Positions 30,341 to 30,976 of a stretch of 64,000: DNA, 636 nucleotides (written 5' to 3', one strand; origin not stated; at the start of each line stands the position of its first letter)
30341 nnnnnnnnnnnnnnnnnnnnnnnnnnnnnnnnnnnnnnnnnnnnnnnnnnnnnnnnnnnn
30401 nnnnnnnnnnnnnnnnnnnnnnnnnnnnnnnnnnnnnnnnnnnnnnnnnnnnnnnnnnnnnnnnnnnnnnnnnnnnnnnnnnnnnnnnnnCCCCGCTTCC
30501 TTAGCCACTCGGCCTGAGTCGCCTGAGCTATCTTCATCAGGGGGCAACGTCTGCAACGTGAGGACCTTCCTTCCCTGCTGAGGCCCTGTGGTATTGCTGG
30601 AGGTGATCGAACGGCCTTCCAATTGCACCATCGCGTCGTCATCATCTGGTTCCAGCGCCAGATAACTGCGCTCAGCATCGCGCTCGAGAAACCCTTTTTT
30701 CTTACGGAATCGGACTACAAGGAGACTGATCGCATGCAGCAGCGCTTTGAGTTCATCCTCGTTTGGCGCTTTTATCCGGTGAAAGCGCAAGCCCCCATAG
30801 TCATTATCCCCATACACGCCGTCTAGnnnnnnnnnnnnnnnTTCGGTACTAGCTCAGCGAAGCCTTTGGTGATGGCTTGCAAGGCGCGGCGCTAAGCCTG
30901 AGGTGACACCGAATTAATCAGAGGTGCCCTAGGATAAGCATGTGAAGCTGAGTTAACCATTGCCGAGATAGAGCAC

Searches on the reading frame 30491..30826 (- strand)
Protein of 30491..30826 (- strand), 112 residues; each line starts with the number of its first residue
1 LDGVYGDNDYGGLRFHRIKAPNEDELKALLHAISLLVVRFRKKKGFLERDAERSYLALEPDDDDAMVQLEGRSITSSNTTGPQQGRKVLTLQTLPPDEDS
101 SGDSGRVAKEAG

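Call 59: search_dna_similar(query=window:30491-30826:-, collection=plasmids, mode=protein, max_rows=6)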
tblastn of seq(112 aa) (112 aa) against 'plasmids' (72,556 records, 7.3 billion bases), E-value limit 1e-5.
The search stops at 5000 records and this limit was reached: more records match than are counted here, and every count below describes the 5000 best-scoring records only.
Records with a match: at least 5000; places in all: 7352; records where one place covers at least 80% of the query: 4791.
Best place of each record, by identity: <60% 5000.
By first word of the organism name: Escherichia 1699; Klebsiella 1429; Salmonella 678; Enterobacter 262; Acinetobacter 220; Citrobacter 168; Pseudomonas 86; Providencia 76; Shigella 75; Vibrio 57; and 34 more.
By predicted mobility (MOB-suite, as given by PLSDB): conjugative 3695; non-mobilizable 730; mobilizable 575.
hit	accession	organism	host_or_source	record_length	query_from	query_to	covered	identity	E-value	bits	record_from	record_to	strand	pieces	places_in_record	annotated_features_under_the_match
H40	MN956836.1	Klebsiella pneumoniae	-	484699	1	112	100%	56.1%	1e-24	136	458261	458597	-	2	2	hypothetical protein (x2)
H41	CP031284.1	Escherichia fergusonii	cloacal swabs,healthy broiler chicken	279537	1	112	98%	56.4%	3e-24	135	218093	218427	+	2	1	none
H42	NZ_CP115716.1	Klebsiella pneumoniae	Homo sapiens,blood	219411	1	112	100%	55.4%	4e-24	134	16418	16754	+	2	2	none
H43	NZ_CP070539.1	Citrobacter freundii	Homo sapiens,endotracheal tube swab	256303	1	112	96%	57.4%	4e-24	134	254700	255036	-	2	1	none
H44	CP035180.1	Klebsiella pneumoniae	Homo sapiens,blood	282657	1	112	100%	55.4%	8e-34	129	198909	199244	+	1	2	none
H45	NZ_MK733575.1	Escherichia coli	-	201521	1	112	100%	55.4%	2e-33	129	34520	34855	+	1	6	IS91-like element ISCR1 family transposase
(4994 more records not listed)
